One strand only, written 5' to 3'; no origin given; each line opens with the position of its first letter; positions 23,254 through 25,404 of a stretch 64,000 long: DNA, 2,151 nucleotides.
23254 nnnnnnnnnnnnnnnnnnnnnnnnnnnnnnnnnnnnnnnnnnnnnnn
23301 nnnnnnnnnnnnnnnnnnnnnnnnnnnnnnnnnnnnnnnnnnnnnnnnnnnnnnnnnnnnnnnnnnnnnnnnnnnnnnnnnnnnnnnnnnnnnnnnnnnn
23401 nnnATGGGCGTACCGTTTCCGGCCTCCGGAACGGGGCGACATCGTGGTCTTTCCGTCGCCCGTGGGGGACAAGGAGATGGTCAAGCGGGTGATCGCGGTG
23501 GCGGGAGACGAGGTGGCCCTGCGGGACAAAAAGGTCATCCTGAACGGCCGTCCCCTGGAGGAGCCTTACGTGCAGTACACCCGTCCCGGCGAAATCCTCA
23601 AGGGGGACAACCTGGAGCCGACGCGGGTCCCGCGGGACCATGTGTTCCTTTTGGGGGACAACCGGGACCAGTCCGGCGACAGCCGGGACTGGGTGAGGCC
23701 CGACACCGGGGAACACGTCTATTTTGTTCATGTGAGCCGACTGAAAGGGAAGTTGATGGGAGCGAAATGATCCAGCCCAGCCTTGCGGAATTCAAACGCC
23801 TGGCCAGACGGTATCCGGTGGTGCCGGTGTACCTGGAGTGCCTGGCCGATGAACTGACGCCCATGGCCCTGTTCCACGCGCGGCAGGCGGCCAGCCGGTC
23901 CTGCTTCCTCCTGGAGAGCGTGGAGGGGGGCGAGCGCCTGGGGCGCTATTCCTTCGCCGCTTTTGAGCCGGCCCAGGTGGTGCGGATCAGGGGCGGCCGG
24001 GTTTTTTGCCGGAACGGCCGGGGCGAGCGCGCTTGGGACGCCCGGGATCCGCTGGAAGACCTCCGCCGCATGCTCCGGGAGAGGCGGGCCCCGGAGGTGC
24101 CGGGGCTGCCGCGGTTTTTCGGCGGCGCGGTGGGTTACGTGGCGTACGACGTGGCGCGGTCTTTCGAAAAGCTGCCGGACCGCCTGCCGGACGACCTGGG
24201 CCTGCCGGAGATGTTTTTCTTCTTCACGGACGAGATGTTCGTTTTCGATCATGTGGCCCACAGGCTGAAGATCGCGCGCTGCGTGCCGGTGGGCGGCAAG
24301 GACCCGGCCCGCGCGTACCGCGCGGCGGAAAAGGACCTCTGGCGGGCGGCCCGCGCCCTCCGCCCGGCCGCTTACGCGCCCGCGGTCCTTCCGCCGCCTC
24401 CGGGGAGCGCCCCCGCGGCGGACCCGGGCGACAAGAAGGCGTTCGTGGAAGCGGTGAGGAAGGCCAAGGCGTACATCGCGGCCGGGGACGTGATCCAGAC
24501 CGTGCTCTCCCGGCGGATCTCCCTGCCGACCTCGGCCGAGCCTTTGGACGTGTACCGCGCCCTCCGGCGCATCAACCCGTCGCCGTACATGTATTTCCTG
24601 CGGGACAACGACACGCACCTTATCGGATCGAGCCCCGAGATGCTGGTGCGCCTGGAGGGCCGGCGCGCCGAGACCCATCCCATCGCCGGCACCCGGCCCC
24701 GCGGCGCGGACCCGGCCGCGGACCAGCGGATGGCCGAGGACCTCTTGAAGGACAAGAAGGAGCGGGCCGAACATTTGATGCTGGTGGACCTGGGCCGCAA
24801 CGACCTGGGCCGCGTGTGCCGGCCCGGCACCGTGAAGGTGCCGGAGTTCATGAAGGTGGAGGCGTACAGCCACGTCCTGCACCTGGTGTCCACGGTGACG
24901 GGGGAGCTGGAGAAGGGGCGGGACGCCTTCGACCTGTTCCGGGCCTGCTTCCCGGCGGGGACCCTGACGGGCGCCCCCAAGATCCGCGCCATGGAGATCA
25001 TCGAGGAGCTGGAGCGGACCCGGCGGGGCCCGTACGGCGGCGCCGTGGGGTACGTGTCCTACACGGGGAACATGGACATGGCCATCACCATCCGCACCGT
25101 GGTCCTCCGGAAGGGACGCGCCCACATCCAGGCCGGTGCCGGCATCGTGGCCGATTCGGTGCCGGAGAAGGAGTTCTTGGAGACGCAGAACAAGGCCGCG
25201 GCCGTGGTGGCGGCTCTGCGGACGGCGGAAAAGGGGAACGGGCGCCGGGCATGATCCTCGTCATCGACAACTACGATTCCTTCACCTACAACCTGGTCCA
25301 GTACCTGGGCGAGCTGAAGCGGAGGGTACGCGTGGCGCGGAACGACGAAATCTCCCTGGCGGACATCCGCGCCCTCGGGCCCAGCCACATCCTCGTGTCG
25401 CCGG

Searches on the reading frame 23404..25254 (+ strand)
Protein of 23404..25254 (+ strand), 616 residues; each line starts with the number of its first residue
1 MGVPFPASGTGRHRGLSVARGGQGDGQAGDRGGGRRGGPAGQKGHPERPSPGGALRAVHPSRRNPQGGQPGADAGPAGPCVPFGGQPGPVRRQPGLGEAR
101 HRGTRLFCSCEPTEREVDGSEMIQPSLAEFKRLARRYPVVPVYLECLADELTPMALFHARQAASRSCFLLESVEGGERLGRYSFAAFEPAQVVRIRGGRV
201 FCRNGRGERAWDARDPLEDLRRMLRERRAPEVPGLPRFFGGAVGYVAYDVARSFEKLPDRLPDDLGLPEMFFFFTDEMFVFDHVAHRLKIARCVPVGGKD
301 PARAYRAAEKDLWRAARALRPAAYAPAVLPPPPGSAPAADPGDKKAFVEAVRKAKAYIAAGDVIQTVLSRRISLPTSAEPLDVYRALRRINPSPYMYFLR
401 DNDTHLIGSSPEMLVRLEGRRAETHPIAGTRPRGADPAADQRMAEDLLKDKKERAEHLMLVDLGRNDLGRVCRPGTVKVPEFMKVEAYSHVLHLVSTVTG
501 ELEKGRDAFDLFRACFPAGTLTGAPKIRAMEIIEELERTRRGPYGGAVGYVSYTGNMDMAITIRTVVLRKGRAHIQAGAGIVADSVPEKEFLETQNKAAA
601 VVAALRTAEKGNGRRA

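Call 51: search_protein_families(library=pfam, proteins=[window:23404-25254:+], max_evalue=0.001)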
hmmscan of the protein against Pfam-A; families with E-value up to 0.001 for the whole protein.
window:23404-25254:+ (616 aa): 2 families
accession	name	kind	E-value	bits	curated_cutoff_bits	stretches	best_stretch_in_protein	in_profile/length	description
PF00425.24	Chorismate_bind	-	6.1e-99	331.2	27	1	344-597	2-257/257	chorismate binding enzyme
PF04715.19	Anth_synt_I_N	-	1.1e-34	120.2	23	1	149-289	1-139/140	Anthranilate synthase component I, N terminal region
